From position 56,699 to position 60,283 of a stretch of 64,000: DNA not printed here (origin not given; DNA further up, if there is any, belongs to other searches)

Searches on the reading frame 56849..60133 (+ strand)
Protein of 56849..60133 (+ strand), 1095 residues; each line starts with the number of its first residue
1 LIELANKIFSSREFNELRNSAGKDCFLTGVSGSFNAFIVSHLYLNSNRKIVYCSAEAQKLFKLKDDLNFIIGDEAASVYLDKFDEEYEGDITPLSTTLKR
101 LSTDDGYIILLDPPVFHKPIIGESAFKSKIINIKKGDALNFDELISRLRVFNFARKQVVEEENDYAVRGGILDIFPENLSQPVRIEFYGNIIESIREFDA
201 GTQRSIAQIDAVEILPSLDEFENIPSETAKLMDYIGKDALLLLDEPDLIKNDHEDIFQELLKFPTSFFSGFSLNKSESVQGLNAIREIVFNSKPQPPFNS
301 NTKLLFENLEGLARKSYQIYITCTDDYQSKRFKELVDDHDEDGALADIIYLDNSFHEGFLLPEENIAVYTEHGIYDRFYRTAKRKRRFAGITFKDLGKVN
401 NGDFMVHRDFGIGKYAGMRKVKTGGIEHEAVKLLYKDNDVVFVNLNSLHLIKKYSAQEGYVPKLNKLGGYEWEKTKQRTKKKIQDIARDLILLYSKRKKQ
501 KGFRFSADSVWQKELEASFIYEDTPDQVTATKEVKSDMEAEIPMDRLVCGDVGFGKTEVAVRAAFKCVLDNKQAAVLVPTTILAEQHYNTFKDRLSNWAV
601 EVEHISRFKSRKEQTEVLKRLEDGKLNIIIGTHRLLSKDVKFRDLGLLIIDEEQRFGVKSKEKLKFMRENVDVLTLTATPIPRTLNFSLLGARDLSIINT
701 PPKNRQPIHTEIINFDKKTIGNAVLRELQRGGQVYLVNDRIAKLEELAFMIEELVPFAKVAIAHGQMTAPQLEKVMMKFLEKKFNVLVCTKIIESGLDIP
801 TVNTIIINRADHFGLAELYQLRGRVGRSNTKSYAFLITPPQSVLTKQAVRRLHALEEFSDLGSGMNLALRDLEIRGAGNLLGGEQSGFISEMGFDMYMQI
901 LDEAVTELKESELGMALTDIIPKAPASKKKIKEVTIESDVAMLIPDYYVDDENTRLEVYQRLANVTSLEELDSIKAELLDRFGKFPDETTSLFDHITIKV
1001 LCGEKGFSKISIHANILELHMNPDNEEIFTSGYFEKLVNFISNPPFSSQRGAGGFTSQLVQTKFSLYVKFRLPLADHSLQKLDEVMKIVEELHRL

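Call 15: find_related_loci(query=window:56849-60133:+, collection=genome_contigs, flank=10000)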
Query window:56849-60133:+ (1095 aa) in genome_contigs; peptide patterns used: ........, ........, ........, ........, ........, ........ (x = any residue, [..] = any of these).
254 stretches matched a pattern; 241 encode a relative of the query (tblastn E <= 1e-3); the best 80 are kept; 80 distinct loci.
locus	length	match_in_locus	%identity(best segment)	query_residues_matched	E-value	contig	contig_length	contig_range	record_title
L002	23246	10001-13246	67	4-1095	0e+0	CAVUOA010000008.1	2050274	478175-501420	MAG: Ignavibacteriota bacterium isolate MFD02416.bin.2.75 genome assembly, contig: contig_13703, whole genome shotgun se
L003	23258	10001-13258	67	3-1095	0e+0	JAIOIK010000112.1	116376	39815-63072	MAG: Ignavibacteria bacterium isolate MAG_28 contig_168187, whole genome shotgun sequence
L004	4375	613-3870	67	3-1095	0e+0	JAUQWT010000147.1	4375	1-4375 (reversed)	MAG: Ignavibacteria bacterium isolate BIN10 contig_60296, whole genome shotgun sequence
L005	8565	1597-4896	66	3-1095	0e+0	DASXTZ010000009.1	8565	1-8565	MAG TPA_asm: Ignavibacteria bacterium isolate SMAG_U4705 k141_570920, whole genome shotgun sequence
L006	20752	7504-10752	65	4-1095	0e+0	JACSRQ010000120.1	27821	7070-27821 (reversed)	MAG: Ignavibacteria bacterium isolate BA6 contig-70_1690, whole genome shotgun sequence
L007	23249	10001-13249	64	4-1095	0e+0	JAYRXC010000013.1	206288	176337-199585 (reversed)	MAG: Ignavibacteria bacterium isolate EBPR_ori4bin.22 k141_59271, whole genome shotgun sequence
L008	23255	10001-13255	66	3-1092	0e+0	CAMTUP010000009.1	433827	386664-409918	MAG: uncultured Ignavibacteria bacterium isolate G04_MAG_00020 genome assembly, contig: G04_MAG_00020_000000000011, whol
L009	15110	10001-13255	67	3-1092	0e+0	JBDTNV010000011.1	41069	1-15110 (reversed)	MAG: Ignavibacteria bacterium isolate cluster3_bin.159 NODE_2455_length_41069_cov_7.830034, whole genome shotgun sequenc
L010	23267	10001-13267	66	3-1095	0e+0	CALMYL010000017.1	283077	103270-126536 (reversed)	MAG TPA_asm: uncultured Ignavibacteria bacterium isolate SRR2107182_bin.96_CONCOCT_v1.1_MAG genome assembly, contig: ERZ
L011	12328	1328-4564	65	4-1095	0e+0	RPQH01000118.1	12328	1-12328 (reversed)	MAG: Ignavibacteriae bacterium isolate metabat2.211 metabat2.211_Contig_421802, whole genome shotgun sequence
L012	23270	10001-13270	64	4-1095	0e+0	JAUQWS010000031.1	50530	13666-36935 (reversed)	MAG: Ignavibacteria bacterium isolate BIN9 contig_39358, whole genome shotgun sequence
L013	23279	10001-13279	67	3-1095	0e+0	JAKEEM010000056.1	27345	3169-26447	MAG: Chlorobiota bacterium isolate PMV_1.34 PMV_1.34.k101_1124388, whole genome shotgun sequence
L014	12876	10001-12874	69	4-957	0e+0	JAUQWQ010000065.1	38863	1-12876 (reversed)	MAG: Ignavibacteria bacterium isolate BIN7 contig_66925, whole genome shotgun sequence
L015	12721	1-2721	69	184-1095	0e+0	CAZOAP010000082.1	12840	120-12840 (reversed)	MAG TPA_asm: uncultured Ignavibacteriales bacterium isolate binchicken_co322_93 genome assembly, contig: NODE_6315_lengt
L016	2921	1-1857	96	476-1095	0e+0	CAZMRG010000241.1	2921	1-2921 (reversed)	MAG TPA_asm: uncultured Ignavibacteriales bacterium isolate binchicken_co54_475 genome assembly, contig: NODE_72562_leng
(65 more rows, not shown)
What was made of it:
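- Tried and rejected: The second scan was therefore used for Mfd synteny (call 15).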

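Call 19: search_protein_families(library=pfam, proteins=[L002:13519-16362:+, L003:13402-15021:+, L013:18621-21458:+, L011:8707-11553:+], max_evalue=0.001)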
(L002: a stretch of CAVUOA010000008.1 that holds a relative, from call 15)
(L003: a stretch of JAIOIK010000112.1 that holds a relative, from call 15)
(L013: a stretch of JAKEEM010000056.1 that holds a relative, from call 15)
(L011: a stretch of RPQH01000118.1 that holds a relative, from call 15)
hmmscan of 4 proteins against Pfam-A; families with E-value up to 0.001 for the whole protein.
L002:13519-16362:+ (948 aa): 5 families
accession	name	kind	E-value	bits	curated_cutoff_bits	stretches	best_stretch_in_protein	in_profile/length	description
PF07676.18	PD40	-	1.5e-17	63.5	20.9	2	433-467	2-35/38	WD40-like Beta Propeller Repeat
PF01103.29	Omp85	-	1.2e-10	41.8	24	1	711-909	103-289/325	Omp85 superfamily domain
PF00930.27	DPPIV_N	-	7.2e-08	32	22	0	448-531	1-81/354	Dipeptidyl peptidase IV (DPP IV) N-terminal region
PF13485.12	Peptidase_MA_2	-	1.3e-05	25.5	32.4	1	134-268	68-199/201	Peptidase MA superfamily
PF25174.1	Beta-prop_THOC3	-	3.3e-05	23.5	305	0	371-508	67-191/272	THOC3 beta-propeller domain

L003:13402-15021:+ (540 aa): 2 families
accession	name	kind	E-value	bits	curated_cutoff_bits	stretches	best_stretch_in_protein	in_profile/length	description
PF06739.17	SBBP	-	9e-30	102.8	20.5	3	129-163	1-34/38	Beta-propeller repeat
PF18962.6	Por_Secre_tail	-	6.8e-09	36.3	27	1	462-537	2-74/75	Secretion system C-terminal sorting domain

L013:18621-21458:+ (946 aa): 4 families
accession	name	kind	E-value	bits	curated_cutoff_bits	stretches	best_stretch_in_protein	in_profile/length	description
PF07676.18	PD40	-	4.2e-13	49.3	20.9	1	432-465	3-35/38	WD40-like Beta Propeller Repeat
PF01103.29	Omp85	-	1e-09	38.8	24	1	706-901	57-271/325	Omp85 superfamily domain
PF00930.27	DPPIV_N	-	9.1e-08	31.6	22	1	446-521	1-73/354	Dipeptidyl peptidase IV (DPP IV) N-terminal region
PF13485.12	Peptidase_MA_2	-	4.8e-05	23.7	32.4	1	133-268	68-200/201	Peptidase MA superfamily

L011:8707-11553:+ (949 aa): 4 families
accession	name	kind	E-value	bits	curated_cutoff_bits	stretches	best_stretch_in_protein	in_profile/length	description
PF07676.18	PD40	-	8.2e-15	54.8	20.9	1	434-468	2-35/38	WD40-like Beta Propeller Repeat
PF01103.29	Omp85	-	4.5e-12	46.6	24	1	746-946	108-322/325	Omp85 superfamily domain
PF00930.27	DPPIV_N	-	4.6e-06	26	22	0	449-521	1-70/354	Dipeptidyl peptidase IV (DPP IV) N-terminal region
PF13485.12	Peptidase_MA_2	-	0.00059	20.1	32.4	0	133-268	67-198/201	Peptidase MA superfamily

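Call 41: search_protein_families(library=pfam, proteins=[L016:2201-2920:-], max_evalue=0.01)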
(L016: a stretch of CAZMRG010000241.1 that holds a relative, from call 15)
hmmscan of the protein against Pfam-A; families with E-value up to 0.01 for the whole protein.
L016:2201-2920:- (240 aa): 1 family
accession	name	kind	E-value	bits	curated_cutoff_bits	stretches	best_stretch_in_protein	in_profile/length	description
PF12420.13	DUF3671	-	0.002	18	34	1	18-98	28-108/223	Fam-L, Fam-M like protein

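Call 82: search_protein_families(library=padloc, proteins=[L016:2201-2920:-], max_evalue=0.001)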
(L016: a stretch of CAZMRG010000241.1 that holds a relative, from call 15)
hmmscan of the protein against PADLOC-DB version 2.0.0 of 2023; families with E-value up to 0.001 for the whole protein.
L016:2201-2920:- (240 aa): 0 families

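Call 86: search_protein_families(library=pfam, proteins=[L011:5060-5818:+, L011:6121-6645:+, L011:6716-7912:+, L013:13346-14719:+, L013:15088-16716:+], max_evalue=0.001)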
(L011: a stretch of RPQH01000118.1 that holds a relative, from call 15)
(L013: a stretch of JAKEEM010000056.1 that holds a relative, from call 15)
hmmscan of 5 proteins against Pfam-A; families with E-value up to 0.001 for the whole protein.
L011:5060-5818:+ (253 aa): 0 families

L011:6121-6645:+ (175 aa): 0 families

L011:6716-7912:+ (399 aa): 6 families
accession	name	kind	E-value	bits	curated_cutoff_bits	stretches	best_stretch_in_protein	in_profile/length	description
PF13899.12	Thioredoxin_7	-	1.6e-11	44.6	27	1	35-111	9-83/83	Thioredoxin-like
PF13098.12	Thioredoxin_2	-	3.6e-10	40.6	27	1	42-129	4-101/104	Thioredoxin-like domain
PF00085.26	Thioredoxin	-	4.3e-08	33.5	23.5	1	41-124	16-93/103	Thioredoxin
PF03190.21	Thioredox_DsbH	-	2.3e-07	31.4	27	1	37-93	31-87/163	Protein of unknown function, DUF255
PF00515.34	TPR_1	-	0.00013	22.1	27.8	0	356-376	9-29/34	Tetratricopeptide repeat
PF13181.12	TPR_8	-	0.00022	21.6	25.7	1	354-376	7-29/34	Tetratricopeptide repeat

L013:13346-14719:+ (458 aa): 3 families
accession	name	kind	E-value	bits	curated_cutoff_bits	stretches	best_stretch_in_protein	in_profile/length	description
PF06739.17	SBBP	-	2.7e-20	72.4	20.5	3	77-111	2-37/38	Beta-propeller repeat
PF13360.13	PQQ_2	-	4e-08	33.6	27.6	1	124-245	12-119/233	Outer membrane protein assembly factor BamB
PF13570.13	Beta-prop_ACSF4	-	0.00093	19.1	133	0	168-235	194-265/329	Beta-alanine-activating enzyme, beta-propeller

L013:15088-16716:+ (543 aa): 2 families
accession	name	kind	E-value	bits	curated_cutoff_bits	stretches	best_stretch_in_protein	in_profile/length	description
PF06739.17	SBBP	-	2e-29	101.7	20.5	2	406-426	12-32/38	Beta-propeller repeat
PF18962.6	Por_Secre_tail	-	2.6e-08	34.5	27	1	463-540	2-74/75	Secretion system C-terminal sorting domain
